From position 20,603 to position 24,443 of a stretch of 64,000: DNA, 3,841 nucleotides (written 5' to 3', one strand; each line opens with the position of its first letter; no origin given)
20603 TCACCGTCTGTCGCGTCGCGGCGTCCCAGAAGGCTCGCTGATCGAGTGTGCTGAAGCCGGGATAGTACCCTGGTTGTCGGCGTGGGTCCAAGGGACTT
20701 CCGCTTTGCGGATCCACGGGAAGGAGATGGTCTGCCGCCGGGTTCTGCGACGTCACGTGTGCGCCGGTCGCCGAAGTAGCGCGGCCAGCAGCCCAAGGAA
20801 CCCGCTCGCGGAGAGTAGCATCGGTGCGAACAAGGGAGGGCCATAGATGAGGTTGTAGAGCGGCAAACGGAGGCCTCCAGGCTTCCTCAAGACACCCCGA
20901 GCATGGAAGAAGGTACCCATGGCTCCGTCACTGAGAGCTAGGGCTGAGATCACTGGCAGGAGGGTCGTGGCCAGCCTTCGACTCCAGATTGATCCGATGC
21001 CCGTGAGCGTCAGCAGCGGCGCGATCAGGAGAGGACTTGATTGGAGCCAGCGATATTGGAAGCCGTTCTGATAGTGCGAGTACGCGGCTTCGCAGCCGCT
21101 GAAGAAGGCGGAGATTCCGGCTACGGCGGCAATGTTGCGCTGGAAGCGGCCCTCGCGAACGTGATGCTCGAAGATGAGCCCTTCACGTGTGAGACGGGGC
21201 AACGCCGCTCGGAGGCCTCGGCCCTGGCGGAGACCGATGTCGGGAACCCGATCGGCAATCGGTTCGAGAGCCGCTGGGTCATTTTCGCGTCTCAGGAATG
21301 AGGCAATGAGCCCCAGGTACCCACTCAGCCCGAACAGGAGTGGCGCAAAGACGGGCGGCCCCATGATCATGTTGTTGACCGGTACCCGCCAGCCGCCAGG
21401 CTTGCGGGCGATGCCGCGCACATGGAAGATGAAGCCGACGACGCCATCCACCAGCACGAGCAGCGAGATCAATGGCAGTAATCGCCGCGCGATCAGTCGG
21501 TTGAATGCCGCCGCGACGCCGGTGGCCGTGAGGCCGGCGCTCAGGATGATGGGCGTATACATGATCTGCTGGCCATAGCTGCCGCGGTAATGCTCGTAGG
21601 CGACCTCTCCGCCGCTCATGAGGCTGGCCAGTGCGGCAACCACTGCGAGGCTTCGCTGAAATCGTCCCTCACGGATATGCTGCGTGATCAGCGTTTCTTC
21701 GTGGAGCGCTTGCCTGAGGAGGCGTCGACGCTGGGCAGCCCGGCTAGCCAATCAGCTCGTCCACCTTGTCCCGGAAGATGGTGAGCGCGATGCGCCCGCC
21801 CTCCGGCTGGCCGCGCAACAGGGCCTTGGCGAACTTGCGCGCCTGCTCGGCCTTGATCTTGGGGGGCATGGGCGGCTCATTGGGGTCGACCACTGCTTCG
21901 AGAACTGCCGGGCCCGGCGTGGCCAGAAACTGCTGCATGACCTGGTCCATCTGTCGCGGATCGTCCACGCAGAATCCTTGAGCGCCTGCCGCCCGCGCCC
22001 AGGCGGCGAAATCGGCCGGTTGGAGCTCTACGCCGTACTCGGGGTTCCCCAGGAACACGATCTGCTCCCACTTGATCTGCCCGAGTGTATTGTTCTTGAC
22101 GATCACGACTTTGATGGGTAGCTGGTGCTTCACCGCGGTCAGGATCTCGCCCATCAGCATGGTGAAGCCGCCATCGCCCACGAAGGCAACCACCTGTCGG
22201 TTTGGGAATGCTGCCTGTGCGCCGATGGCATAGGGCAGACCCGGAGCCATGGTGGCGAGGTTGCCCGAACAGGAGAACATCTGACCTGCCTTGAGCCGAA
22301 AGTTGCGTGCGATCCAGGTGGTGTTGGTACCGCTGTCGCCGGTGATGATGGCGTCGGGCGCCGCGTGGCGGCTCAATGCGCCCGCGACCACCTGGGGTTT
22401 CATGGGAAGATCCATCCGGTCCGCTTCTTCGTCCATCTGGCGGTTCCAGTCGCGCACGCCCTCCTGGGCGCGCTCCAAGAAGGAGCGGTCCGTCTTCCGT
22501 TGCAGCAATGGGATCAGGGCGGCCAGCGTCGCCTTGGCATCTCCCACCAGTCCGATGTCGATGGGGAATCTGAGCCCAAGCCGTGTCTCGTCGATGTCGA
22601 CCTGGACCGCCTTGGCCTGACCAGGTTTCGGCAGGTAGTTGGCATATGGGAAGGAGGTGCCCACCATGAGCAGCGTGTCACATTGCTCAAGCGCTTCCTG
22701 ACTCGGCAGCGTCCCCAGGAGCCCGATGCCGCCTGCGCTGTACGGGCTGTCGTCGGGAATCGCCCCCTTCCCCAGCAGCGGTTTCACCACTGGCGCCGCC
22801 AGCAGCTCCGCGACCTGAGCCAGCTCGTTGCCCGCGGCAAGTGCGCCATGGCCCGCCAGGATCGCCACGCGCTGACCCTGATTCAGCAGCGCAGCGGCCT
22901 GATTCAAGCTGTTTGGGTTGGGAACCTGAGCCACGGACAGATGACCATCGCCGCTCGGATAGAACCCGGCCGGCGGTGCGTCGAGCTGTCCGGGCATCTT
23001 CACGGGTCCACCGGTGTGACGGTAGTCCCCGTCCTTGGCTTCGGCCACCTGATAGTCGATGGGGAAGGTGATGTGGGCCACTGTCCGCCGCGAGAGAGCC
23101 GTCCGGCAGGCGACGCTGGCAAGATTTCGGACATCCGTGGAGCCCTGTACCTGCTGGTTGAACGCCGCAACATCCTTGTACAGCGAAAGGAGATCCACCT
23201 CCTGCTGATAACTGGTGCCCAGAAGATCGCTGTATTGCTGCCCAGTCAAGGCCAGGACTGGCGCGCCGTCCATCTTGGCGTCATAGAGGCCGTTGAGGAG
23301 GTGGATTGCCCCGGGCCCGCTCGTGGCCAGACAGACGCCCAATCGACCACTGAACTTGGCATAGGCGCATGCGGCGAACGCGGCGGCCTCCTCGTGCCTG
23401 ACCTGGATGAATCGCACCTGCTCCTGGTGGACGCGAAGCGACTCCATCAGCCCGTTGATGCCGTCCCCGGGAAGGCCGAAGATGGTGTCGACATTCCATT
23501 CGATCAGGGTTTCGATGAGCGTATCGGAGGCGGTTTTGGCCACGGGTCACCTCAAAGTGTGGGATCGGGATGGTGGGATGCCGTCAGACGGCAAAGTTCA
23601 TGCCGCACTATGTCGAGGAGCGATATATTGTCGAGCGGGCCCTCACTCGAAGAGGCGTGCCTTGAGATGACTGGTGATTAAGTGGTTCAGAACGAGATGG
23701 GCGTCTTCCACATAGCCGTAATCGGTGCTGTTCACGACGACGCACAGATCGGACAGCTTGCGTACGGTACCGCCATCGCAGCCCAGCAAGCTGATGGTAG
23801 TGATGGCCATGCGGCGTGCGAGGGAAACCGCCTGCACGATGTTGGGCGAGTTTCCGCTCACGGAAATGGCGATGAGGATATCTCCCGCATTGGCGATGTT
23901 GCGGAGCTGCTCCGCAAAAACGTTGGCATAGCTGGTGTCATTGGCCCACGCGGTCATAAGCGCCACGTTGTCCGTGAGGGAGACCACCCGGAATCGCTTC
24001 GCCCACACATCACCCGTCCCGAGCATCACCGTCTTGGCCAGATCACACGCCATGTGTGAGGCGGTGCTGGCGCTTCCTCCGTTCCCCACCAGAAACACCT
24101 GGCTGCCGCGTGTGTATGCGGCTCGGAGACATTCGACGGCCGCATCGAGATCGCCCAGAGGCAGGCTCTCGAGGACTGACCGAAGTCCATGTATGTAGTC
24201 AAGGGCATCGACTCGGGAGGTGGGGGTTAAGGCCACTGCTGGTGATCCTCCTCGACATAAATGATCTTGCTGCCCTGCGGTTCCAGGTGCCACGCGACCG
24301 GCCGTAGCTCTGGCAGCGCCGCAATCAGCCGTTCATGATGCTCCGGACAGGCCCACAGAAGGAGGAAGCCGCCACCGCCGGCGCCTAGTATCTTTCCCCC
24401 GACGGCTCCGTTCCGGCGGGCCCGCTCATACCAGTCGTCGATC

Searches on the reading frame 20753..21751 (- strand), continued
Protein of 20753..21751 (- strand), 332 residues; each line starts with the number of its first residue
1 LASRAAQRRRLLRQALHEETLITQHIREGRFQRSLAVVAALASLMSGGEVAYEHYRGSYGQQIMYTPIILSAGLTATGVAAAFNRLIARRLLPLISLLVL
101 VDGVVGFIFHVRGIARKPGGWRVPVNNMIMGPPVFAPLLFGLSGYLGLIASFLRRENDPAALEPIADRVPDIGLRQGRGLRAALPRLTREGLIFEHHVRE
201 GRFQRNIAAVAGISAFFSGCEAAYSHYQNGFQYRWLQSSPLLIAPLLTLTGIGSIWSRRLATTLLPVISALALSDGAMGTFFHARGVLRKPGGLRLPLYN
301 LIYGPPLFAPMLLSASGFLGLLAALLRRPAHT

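Call 76: fold_search(model_id=the predicted structure, library=pdb)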
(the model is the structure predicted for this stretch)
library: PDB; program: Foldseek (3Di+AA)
matches with E <= 10: 192; with E <= 0.001: 0
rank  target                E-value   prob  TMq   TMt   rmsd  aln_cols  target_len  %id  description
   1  6wbv_A                3.9e-02  0.69  0.21  0.18  16.4       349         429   15  Structure of human ferroportin bound to hepcidin and cobalt in lipid nanodisc (released 2020-09-09)
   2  8dl8_A                4.3e-02  0.60  0.19  0.17  17.6       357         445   15  Cryo-EM structure of human ferroportin/slc40 bound to Co2+ in nanodisc (released 2022-12-07)
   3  8px9_A                7.7e-02  0.47  0.18  0.12  26.2       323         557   13  Structure of the antibacterial peptide ABC transporter McjD, solved at wavelength 2.75 A (released 2023-10-25)
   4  8px9_B                8.1e-02  0.41  0.17  0.11  26.1       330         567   12  Structure of the antibacterial peptide ABC transporter McjD, solved at wavelength 2.75 A (released 2023-10-25)
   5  6w4s_F                1.1e-01  0.38  0.18  0.15  15.9       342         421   15  Structure of apo human ferroportin in lipid nanodisc (released 2020-09-09)
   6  4pl0_A                1.2e-01  0.28  0.16  0.11  26.3       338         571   14  Crystal structure of the antibacterial peptide ABC transporter McjD in an outward occluded state (released 2014-06-18)
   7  9bd6_A                2.1e-01  0.20  0.16  0.11  26.3       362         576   14  PaMsbA in an occluded, outward conformation (released 2025-09-03)
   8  8ipt_A                2.5e-01  0.21  0.17  0.12  26.4       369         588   11  Cryo-EM structure of heme transporter CydDC from Escherichia coli in the occluded ATP bound state (released 2023-06-14)
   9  6raf_B                2.7e-01  0.21  0.18  0.12  26.8       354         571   15  Heterodimeric ABC exporter TmrAB in inward-facing narrow conformation under turnover conditions (released 2019-07-31)
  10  7zdu_C                3.1e-01  0.28  0.20  0.13  26.7       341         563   15  Occ(apo/return) conformation of CydDC mutant (E500Q.C) in ATP(CydC)/ATP(CydD) bound state (Dataset-19) (released 2023-04-19)
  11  6a6m                  3.2e-01  0.15  0.15  0.10  26.9       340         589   15  Crystal structure of an outward-open nucleotide-bound state of the eukaryotic ABC multidrug transporter CmABCB1 (released 2019-02-20)
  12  6tha                  3.8e-01  0.28  0.21  0.18  17.2       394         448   16  Crystal structure of human sugar transporter GLUT1 (SLC2A1) in the inward conformation (released 2020-11-25)
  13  7zec_C                3.8e-01  0.18  0.19  0.13  26.0       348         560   17  IF(heme/confined) conformation of CydDC in ATP(CydD) bound state (Dataset-15) (released 2023-04-19)
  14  7zdc_C                3.8e-01  0.16  0.19  0.13  25.6       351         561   16  IF(heme/confined) conformation of CydDC in ADP(CydD) bound state (Dataset-3) (released 2023-04-19)
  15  3wmg_A                4.1e-01  0.10  0.13  0.08  27.2       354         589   13  Crystal structure of an inward-facing eukaryotic ABC multidrug transporter G277V/A278V/A279V mutant in complex with an (released 2014-04-30)
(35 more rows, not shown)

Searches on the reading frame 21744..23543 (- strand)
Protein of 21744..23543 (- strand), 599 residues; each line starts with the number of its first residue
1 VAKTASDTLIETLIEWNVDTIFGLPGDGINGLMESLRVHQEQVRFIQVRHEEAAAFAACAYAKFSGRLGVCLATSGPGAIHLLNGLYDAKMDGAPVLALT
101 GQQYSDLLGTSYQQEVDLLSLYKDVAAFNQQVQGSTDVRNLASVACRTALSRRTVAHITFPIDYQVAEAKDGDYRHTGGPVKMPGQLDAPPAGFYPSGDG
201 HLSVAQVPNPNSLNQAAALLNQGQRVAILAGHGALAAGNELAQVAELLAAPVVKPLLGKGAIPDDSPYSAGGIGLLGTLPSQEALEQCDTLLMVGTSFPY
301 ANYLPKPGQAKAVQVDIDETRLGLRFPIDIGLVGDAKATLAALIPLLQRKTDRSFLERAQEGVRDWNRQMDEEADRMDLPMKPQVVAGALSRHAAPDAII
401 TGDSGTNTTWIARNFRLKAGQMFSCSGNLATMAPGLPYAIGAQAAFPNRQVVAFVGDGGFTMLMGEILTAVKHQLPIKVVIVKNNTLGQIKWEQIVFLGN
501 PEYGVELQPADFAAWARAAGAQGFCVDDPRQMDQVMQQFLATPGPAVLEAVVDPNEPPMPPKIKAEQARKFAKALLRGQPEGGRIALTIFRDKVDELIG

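Call 4: search_protein_families(library=pfam, proteins=[window:21744-23543:-], max_evalue=0.01)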
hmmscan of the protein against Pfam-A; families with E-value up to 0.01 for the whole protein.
window:21744-23543:- (599 aa): 4 families
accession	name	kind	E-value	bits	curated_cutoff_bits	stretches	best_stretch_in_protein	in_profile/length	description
PF02775.26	TPP_enzyme_C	-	2.2e-38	131.9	21.9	1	403-549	1-150/151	Thiamine pyrophosphate enzyme, C-terminal TPP binding domain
PF02776.23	TPP_enzyme_N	-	2.2e-34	118.2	26.8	1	4-120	2-118/119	Thiamine pyrophosphate enzyme, N-terminal TPP binding domain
PF00205.28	TPP_enzyme_M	-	4.5e-34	117.5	30.4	1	214-343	2-137/137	Thiamine pyrophosphate enzyme, central domain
PF01855.24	POR_N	-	1.9e-05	25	27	1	41-156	36-149/231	Pyruvate flavodoxin/ferredoxin oxidoreductase, thiamine diP-bdg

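Call 5: search_protein_families(library=ncbifam, proteins=[window:21744-23543:-], max_evalue=0.01)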
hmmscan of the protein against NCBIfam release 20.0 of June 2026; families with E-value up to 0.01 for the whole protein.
window:21744-23543:- (599 aa): 55 families (the best 25 are shown)
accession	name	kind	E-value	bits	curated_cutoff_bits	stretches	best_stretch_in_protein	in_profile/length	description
NF006129.0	PRK08273.1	equivalog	1e-191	638.2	724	1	1-597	1-590/598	thiamine pyrophosphate-requiring protein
NF006377.0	PRK08611.1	equivalog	1e-174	582.3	742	2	206-578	186-555/576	pyruvate oxidase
NF005040.0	PRK06457.1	equivalog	6.8e-148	493.4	788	2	204-579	176-545/549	pyruvate dehydrogenase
NF006591.0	PRK09124.1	equivalog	1.2e-141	472.9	792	1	1-577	1-554/574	ubiquinone-dependent pyruvate dehydrogenase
NF005114.0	PRK06546.1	equivalog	1.1e-132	443.5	893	1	1-579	1-556/578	pyruvate dehydrogenase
TIGR02720.1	pyruv_oxi_spxB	equivalog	8.7e-116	387.5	637.85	1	5-553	1-532/575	pyruvate oxidase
NF004919.0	PRK06276.1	equivalog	4.7e-101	338.9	866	1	6-556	4-542/582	acetolactate synthase large subunit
TIGR00118.1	acolac_lg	equivalog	3.6e-97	326.1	538.35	1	5-565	3-547/557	biosynthetic-type acetolactate synthase large subunit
NF006187.0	PRK08322.1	equivalog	5.7e-90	302.3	509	1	4-554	3-530/548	acetolactate synthase large subunit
NF004710.0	PRK06048.1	equivalog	8.4e-90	301.8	976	1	4-559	9-546/561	acetolactate synthase large subunit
NF005824.0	PRK07710.1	equivalog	4.5e-82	276.2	976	1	4-560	18-556/573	acetolactate synthase large subunit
NF006524.0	PRK08978.1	equivalog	1e-80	271.6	738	2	209-557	182-529/548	acetolactate synthase 2 catalytic subunit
NF005860.0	PRK07789.1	equivalog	9.5e-80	268.6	881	1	4-552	35-578/615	acetolactate synthase large subunit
NF006122.0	PRK08266.1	subfamily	2.3e-78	264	571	1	2-557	3-529/543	hypothetical protein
NF005651.0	PRK07418.1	subfamily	2.5e-78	263.8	942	1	3-559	19-568/617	acetolactate synthase large subunit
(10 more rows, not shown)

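Call 24: search_solved_structures(query=window:21744-23543:-, max_evalue=1e-30)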
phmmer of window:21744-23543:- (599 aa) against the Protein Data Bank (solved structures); distinct sequences matched with E-value up to 1e-30: 77 (the best 60 are shown).
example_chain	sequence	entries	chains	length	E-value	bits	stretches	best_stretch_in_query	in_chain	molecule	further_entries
3ey9_A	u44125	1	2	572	6.1e-107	361.7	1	3-579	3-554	Pyruvate dehydrogenase [cytochrome]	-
3eya_A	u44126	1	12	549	9.4e-106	357.8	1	3-572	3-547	Pyruvate dehydrogenase [cytochrome]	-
9ev3_A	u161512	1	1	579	3.1e-98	333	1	1-584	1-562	Thiamine pyrophosphate-requiring enzymes [acetolactate synthase, pyruvate dehydrogenase (C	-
9ev6_A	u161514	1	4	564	7e-98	331.8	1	1-579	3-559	Thiamine pyrophosphate-requiring enzymes [acetolactate synthase, pyruvate dehydrogenase (C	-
9ev4_A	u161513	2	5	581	6.8e-97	328.5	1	1-584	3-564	Thiamine pyrophosphate-requiring enzymes [acetolactate synthase, pyruvate dehydrogenase (C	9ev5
1pox_A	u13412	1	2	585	1.1e-82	281.6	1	8-570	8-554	PYRUVATE OXIDASE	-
2ez4_A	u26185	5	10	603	1.5e-82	281.2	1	8-570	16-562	Pyruvate oxidase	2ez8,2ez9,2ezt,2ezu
1pow_A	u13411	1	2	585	1.8e-82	280.9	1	8-570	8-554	PYRUVATE OXIDASE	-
4fee_A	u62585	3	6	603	2e-82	280.8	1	8-570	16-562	Pyruvate oxidase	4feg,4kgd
1y9d_A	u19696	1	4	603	4e-82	279.7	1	8-570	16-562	Pyruvate oxidase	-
6haf_A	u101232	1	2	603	5.3e-82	279.3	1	8-570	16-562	Pyruvate oxidase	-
1v5f_A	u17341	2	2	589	8.4e-72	245.7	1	11-544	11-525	Pyruvate oxidase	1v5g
1v5e_A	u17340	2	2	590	8.4e-72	245.7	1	11-544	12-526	Pyruvate oxidase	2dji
7tzz_A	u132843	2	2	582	1.1e-61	212.2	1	4-561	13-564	Acetolactate synthase, chloroplastic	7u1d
6u9h_A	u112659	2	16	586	1.5e-61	211.8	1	4-561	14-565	Acetolactate synthase, chloroplastic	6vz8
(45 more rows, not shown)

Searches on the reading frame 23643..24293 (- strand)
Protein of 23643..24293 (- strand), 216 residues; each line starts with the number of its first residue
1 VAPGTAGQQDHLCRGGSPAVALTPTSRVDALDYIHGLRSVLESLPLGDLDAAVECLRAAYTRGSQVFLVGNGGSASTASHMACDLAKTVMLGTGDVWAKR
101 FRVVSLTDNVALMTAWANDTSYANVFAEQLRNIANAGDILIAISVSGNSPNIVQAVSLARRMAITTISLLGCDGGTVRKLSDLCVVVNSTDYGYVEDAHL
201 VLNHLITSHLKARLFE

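Call 4: search_protein_families(library=pfam, proteins=[window:23643-24293:-], max_evalue=0.01)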
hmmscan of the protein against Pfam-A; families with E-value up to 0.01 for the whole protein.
window:23643-24293:- (216 aa): 2 families
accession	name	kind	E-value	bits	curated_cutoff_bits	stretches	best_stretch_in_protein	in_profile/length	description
PF13580.11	SIS_2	-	5.3e-14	52.9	27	1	36-171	5-138/138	SIS domain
PF01380.27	SIS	-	2.1e-05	24.8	25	1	133-188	50-105/131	SIS domain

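Call 5: search_protein_families(library=ncbifam, proteins=[window:23643-24293:-], max_evalue=0.01)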
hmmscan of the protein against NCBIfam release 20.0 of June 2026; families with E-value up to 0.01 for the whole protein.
window:23643-24293:- (216 aa): 16 families
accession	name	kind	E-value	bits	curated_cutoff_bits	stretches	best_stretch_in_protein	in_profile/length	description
NF010547.0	PRK13938.1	equivalog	1.4e-29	103.1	320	1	53-215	35-192/196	D-sedoheptulose 7-phosphate isomerase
TIGR00441.1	gmhA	equivalog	8.5e-29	100.6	209.45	1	56-208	4-151/154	D-sedoheptulose 7-phosphate isomerase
NF010546.0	PRK13936.1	equivalog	1.2e-28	100.3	276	1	48-215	28-193/197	phosphoheptose isomerase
NF001628.0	PRK00414.1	equivalog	7.5e-21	74.6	265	1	49-207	30-183/192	D-sedoheptulose 7-phosphate isomerase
NF008138.0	PRK10886.1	equivalog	5.2e-19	68.7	352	1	50-180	28-153/196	DnaA initiator-associating protein DiaA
NF009222.0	PRK12570.1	subfamily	3.7e-08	32.6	255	1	48-186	54-188/307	N-acetylmuramic acid 6-phosphate etherase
TIGR00274.1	TIGR00274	equivalog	2.3e-06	26.9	302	1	46-184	40-174/291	N-acetylmuramic acid 6-phosphate etherase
NF003915.0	PRK05441.1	subfamily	3e-06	26.5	168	1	48-187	47-182/300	N-acetylmuramic acid 6-phosphate etherase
TIGR03127.2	RuMP_HxlB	equivalog_domain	2.5e-05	24.3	160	1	125-190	61-126/178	6-phospho-3-hexuloisomerase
NF041755.1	RuMP_HxlAB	equivalog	2.9e-05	23.2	500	1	128-193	280-346/391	bifunctional 3-hexulose-6-phosphate synthase/6-phospho-3-hexuloisomerase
NF002805.0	PRK02947.1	subfamily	0.00031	20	135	1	32-169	6-140/247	sugar isomerase domain-containing protein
NF008458.0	PRK11337.1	equivalog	0.00041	19.4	378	1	134-189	186-241/293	MurR/RpiR family transcriptional regulator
NF046059.1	NagB_SO3506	equivalog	0.00079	18.8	430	1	117-187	70-137/330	glucosamine-6-phosphate deaminase NagB-II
NF040776.2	AlsR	equivalog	0.0034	16.3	400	1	135-187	175-227/279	transcriptional repressor AlsR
NF008141.0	PRK10892.1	equivalog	0.0048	16.2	505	1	135-188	95-148/328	arabinose-5-phosphate isomerase KdsD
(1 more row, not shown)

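Call 61: search_solved_structures(query=window:23643-24236:-, max_evalue=0.00001, show_alignments=1)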
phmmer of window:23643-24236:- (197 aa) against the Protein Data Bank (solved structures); distinct sequences matched with E-value up to 0.00001: 15.
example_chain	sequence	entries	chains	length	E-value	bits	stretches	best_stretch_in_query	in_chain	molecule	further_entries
5ltz_A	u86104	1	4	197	5.2e-26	94.9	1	35-192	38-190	Phosphoheptose isomerase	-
5lu7_A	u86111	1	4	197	1e-25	94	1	35-192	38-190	Phosphoheptose isomerase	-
2xbl_A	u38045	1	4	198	1.4e-25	93.5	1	35-192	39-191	PHOSPHOHEPTOSE ISOMERASE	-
2x3y_A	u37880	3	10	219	1.9e-25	93.1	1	35-192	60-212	PHOSPHOHEPTOSE ISOMERASE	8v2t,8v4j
5lu5_A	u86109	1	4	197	2.4e-25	92.7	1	35-192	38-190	Phosphoheptose isomerase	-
5lu6_A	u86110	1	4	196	1.7e-24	89.9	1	35-192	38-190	Phosphoheptose isomerase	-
1tk9_A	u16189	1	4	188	9.6e-22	81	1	32-187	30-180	Phosphoheptose isomerase 1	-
5i01_A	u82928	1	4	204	7.7e-21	78.1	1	33-188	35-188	Phosphoheptose isomerase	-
1x92_A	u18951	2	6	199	3.9e-20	75.8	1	20-196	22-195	PHOSPHOHEPTOSE ISOMERASE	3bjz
5by2_A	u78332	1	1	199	4.1e-20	75.7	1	42-196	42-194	Phosphoheptose isomerase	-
2yva_A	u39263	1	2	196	9.8e-18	67.9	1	22-180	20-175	DnaA initiator-associating protein diaA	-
4u6n_A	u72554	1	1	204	1.1e-17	67.8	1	22-180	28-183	DnaA initiator-associating protein DiaA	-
1x94_A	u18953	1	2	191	6.6e-17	65.2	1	26-189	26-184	putative Phosphoheptose isomerase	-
3trj_A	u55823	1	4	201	1.4e-15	60.9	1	33-196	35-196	Phosphoheptose isomerase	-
2i22_A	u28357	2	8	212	1.4e-15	60.9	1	33-189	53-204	Phosphoheptose isomerase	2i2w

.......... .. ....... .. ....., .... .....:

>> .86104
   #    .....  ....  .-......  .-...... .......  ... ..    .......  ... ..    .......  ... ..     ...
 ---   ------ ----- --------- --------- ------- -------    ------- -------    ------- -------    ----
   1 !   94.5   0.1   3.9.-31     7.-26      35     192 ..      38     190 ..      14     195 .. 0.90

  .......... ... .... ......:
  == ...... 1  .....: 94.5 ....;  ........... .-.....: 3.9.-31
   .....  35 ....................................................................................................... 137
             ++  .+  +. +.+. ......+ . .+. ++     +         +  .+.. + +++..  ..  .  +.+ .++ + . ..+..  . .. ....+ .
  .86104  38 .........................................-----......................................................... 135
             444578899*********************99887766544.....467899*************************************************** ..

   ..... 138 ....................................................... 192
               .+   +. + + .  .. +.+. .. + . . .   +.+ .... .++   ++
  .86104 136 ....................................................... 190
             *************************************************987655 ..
